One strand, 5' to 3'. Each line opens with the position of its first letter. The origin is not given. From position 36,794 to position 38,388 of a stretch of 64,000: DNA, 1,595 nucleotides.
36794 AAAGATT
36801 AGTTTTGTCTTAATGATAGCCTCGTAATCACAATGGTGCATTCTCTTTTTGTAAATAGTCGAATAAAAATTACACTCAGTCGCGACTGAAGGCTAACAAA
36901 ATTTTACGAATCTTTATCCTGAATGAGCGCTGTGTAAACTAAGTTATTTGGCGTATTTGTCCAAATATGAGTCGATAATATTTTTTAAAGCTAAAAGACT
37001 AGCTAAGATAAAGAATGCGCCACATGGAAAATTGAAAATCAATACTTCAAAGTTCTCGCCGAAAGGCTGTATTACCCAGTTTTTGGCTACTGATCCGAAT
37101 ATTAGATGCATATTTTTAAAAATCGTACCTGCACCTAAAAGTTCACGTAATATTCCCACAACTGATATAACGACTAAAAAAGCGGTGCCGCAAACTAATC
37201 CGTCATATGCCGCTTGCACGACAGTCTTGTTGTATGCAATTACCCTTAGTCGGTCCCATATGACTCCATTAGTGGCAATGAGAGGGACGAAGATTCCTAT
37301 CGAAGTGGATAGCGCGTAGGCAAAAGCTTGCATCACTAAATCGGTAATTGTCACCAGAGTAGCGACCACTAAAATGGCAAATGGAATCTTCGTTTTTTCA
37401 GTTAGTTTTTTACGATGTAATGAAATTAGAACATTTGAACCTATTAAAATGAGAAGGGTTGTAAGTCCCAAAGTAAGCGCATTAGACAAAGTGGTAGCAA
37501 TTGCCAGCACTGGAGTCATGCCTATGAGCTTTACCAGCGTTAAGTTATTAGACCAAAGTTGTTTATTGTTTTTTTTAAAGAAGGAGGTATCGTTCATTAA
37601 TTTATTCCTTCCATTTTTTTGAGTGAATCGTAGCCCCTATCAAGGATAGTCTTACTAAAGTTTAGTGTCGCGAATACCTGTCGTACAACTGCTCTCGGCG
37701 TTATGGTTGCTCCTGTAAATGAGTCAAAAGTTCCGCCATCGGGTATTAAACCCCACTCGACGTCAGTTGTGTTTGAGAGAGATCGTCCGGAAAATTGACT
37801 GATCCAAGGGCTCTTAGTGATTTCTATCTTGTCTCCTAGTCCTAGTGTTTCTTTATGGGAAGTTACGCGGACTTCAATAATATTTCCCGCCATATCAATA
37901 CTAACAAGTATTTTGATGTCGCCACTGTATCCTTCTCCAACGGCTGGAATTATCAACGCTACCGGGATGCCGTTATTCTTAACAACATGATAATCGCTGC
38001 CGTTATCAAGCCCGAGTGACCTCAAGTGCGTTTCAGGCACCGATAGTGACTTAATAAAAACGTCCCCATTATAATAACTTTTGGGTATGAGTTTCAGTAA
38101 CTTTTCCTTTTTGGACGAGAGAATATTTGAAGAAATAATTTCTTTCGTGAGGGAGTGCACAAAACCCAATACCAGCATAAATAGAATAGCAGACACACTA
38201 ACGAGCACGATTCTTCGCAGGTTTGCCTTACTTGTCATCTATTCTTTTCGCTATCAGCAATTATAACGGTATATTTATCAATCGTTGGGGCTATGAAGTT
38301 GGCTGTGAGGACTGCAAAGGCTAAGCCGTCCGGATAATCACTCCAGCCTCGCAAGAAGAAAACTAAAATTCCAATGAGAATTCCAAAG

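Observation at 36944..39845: Stripped-down rnfA-rnfD-rnfG-rnfE operon: rnfB/rnfC absent and all four RnfA/RnfE Fe-S cysteine ligands replaced, flavin sites retained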

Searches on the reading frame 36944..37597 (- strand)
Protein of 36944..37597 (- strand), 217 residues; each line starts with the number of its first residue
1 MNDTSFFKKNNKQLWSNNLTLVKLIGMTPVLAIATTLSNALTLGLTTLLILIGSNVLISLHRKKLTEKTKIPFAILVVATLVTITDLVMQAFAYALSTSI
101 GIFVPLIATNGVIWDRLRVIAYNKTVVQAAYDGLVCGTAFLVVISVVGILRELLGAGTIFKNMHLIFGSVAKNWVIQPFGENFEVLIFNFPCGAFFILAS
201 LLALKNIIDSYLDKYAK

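Call 3: search_protein_families(library=ncbifam, proteins=[window:36944-37597:-], max_evalue=0.001)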
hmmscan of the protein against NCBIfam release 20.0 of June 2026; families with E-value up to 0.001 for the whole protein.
window:36944-37597:- (217 aa): 11 families
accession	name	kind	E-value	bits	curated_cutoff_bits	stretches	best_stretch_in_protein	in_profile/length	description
NF009070.0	PRK12405.1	subfamily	5.1e-62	209.1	184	1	8-214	6-212/231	electron transport complex subunit RsxE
TIGR01948.1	rnfE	subfamily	1e-53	181.8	213.4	1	11-209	5-194/196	RnfABCDGE type electron transport complex subunit E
NF041839.1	rnfE_Methano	equivalog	1e-35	123.4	350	1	17-206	13-192/203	Rnf electron transport complex subunit RnfE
NF006777.0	PRK09292.1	equivalog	1.9e-33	116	235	1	12-209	13-202/209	NADH:ubiquinone reductase (Na(+)-transporting) subunit D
TIGR01939.1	nqrD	equivalog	3.4e-30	105.4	244.85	1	12-210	12-203/207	NADH:ubiquinone reductase (Na(+)-transporting) subunit D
TIGR01943.1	rnfA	subfamily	5.2e-13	49.8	229.3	1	15-162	12-165/190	RnfABCDGE type electron transport complex subunit A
NF003481.0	PRK05151.1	equivalog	1.5e-12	48.1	240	1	16-159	14-163/193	electron transport complex subunit RsxA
TIGR01940.1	nqrE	equivalog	4.6e-08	33.6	247.55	1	14-160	11-173/200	NADH:ubiquinone reductase (Na(+)-transporting) subunit E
NF041835.1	rnfA_Methano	equivalog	3.2e-07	30.9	300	1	5-152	5-158/195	Rnf electron transport complex subunit RnfA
NF009108.0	PRK12456.1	equivalog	1.3e-06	28.6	398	1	12-162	11-173/199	Na(+)-translocating NADH-quinone reductase subunit E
NF002200.0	PRK01061.1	equivalog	8.2e-06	25.6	351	0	17-164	22-187/250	Na(+)-translocating NADH-quinone reductase subunit E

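Call 4: search_protein_families(library=pfam, proteins=[window:36944-37597:-], max_evalue=0.001)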
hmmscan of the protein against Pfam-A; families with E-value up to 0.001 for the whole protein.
window:36944-37597:- (217 aa): 1 family
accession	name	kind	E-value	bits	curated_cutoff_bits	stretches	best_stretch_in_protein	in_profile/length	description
PF02508.19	Rnf-Nqr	-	3.9e-41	141.4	23.8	1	12-201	7-173/174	Rnf-Nqr subunit, membrane protein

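Call 8: search_solved_structures(query=window:36944-37597:-, show_alignments=3, max_evalue=0.001)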
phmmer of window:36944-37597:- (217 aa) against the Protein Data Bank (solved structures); distinct sequences matched with E-value up to 0.001: 8.
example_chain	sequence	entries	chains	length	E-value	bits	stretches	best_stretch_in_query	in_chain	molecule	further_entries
8ahx_E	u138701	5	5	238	4.3e-34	121.3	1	12-210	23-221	Ion-translocating oxidoreductase complex subunit E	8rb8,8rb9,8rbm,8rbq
9eri_E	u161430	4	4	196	6.5e-30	107.7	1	6-198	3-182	Na(+)-translocating ferredoxin:NAD(+) oxidoreductase complex subunit E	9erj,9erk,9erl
7zc6_E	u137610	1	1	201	7.9e-30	107.4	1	16-161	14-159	RnfE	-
7xk3_D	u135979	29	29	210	1.3e-18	70.8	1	15-162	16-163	Na(+)-translocating NADH-quinone reductase subunit D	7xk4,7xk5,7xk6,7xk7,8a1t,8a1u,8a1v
9eri_A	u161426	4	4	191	5.6e-06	29.5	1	14-160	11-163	Na(+)-translocating ferredoxin:NAD(+) oxidoreductase complex subunit A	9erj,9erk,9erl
8ahx_A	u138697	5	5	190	9.2e-06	28.8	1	17-157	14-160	Ion-translocating oxidoreductase complex subunit A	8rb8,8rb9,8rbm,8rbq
7xk3_E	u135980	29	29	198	1.7e-05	28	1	12-153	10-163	Na(+)-translocating NADH-quinone reductase subunit E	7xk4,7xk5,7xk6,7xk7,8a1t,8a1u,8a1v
7zc6_A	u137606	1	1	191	0.00049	23.2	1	14-153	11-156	RnfA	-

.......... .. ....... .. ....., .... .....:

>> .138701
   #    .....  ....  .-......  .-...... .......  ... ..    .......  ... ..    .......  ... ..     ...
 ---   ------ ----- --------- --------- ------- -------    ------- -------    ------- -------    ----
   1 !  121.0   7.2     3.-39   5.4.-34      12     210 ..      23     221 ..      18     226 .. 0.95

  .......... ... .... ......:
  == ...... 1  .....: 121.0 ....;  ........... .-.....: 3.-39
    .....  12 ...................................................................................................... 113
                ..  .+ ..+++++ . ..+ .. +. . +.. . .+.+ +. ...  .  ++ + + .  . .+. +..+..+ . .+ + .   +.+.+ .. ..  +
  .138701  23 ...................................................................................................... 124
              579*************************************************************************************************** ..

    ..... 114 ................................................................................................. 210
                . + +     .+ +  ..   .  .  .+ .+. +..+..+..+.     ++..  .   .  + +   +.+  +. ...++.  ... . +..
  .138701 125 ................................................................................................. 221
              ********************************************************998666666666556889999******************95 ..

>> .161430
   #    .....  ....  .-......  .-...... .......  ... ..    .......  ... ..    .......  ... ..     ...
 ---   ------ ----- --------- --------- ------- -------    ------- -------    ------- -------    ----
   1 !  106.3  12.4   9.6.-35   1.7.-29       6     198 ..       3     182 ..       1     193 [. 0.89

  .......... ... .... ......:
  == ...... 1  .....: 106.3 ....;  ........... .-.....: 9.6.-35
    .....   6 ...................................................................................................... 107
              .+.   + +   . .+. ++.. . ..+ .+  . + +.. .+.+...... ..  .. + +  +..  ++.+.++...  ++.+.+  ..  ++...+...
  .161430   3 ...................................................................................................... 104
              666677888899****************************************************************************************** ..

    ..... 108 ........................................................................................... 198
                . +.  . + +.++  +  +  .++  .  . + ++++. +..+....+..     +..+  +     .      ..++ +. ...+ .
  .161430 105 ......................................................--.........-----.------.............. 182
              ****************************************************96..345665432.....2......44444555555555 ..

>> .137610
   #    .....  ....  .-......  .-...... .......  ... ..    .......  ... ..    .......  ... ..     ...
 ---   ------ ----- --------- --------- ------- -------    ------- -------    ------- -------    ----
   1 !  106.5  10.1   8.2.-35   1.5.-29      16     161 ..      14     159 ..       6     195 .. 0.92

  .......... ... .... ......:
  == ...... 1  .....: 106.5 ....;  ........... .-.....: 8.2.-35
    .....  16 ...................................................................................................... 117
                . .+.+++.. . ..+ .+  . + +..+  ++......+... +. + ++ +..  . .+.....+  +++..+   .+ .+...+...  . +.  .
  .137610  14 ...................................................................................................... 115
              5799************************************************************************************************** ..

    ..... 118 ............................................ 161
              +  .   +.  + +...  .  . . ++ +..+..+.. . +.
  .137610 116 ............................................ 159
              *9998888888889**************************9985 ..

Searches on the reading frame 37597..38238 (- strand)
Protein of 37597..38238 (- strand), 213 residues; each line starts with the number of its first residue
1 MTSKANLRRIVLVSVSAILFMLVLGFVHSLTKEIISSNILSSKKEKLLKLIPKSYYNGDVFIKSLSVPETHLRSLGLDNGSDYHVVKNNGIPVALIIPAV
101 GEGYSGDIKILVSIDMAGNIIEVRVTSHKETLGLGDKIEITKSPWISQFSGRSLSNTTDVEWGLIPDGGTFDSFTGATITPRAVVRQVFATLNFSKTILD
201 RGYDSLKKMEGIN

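Call 3: search_protein_families(library=ncbifam, proteins=[window:37597-38238:-], max_evalue=0.001)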
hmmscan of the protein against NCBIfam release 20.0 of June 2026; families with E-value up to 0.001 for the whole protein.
window:37597-38238:- (213 aa): 11 families
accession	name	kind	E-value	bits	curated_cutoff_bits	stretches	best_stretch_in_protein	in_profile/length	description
NF002519.0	PRK01908.1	equivalog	9e-47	159.4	178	1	7-197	6-194/209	electron transport complex subunit RsxG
TIGR01947.1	rnfG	subfamily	8.7e-42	143.3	102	1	11-196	3-186/187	RnfABCDGE type electron transport complex subunit G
NF045876.1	RnfG_DVU2794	exception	9.7e-19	67.6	205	1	7-196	5-180/190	RnfABCDGE type electron transport complex subunit G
NF041840.1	rnfG_Methano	equivalog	4.5e-13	49.2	230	1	9-188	14-177/189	Rnf electron transport complex subunit RnfG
NF003749.0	PRK05346.1-5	equivalog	2.1e-06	27.3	255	1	83-185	128-235/261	Na(+)-translocating NADH-quinone reductase subunit C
TIGR01938.1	nqrC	equivalog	6.2e-06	26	144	1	80-183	122-233/251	NADH:ubiquinone reductase (Na(+)-transporting) subunit C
NF003747.0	PRK05346.1-2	equivalog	1.1e-05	24.8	336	1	84-188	125-235/260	Na(+)-translocating NADH-quinone reductase subunit C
NF003746.0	PRK05346.1-1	equivalog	4.9e-05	22.6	337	1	85-184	130-236/264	Na(+)-translocating NADH-quinone reductase subunit C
NF003751.0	PRK05346.2-2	equivalog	0.00026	20.2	630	1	15-154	98-237/320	Na(+)-translocating NADH-quinone reductase subunit C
NF003750.0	PRK05346.2-1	equivalog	0.00037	20.1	352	0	95-193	113-216/225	Na(+)-translocating NADH-quinone reductase subunit C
NF046105.1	TransRegNosR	equivalog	0.00048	18.6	1000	1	103-186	64-148/680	transcriptional regulator NosR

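Call 4: search_protein_families(library=pfam, proteins=[window:37597-38238:-], max_evalue=0.001)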
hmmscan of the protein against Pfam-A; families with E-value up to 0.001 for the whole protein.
window:37597-38238:- (213 aa): 1 family
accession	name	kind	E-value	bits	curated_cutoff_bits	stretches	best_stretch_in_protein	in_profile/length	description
PF04205.19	FMN_bind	-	4.9e-15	56.4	22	1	103-190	1-74/77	FMN-binding domain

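Call 41: search_solved_structures(query=window:37597-38238:-, show_alignments=3, max_evalue=0.001)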
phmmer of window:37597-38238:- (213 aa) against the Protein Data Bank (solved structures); distinct sequences matched with E-value up to 0.001: 4.
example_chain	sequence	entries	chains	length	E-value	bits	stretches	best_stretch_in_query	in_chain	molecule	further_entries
8rb9_G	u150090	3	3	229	1.2e-27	100.2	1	16-195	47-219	Ion-translocating oxidoreductase complex subunit G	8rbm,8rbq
8ahx_G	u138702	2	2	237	1.3e-27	100.1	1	16-195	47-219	Ion-translocating oxidoreductase complex subunit G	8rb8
9eri_G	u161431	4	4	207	5.1e-08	36.1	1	82-190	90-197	Na(+)-translocating ferredoxin:NAD(+) oxidoreductase complex subunit G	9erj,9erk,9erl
7zc6_G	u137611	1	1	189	9.6e-07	32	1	14-200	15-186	RnfG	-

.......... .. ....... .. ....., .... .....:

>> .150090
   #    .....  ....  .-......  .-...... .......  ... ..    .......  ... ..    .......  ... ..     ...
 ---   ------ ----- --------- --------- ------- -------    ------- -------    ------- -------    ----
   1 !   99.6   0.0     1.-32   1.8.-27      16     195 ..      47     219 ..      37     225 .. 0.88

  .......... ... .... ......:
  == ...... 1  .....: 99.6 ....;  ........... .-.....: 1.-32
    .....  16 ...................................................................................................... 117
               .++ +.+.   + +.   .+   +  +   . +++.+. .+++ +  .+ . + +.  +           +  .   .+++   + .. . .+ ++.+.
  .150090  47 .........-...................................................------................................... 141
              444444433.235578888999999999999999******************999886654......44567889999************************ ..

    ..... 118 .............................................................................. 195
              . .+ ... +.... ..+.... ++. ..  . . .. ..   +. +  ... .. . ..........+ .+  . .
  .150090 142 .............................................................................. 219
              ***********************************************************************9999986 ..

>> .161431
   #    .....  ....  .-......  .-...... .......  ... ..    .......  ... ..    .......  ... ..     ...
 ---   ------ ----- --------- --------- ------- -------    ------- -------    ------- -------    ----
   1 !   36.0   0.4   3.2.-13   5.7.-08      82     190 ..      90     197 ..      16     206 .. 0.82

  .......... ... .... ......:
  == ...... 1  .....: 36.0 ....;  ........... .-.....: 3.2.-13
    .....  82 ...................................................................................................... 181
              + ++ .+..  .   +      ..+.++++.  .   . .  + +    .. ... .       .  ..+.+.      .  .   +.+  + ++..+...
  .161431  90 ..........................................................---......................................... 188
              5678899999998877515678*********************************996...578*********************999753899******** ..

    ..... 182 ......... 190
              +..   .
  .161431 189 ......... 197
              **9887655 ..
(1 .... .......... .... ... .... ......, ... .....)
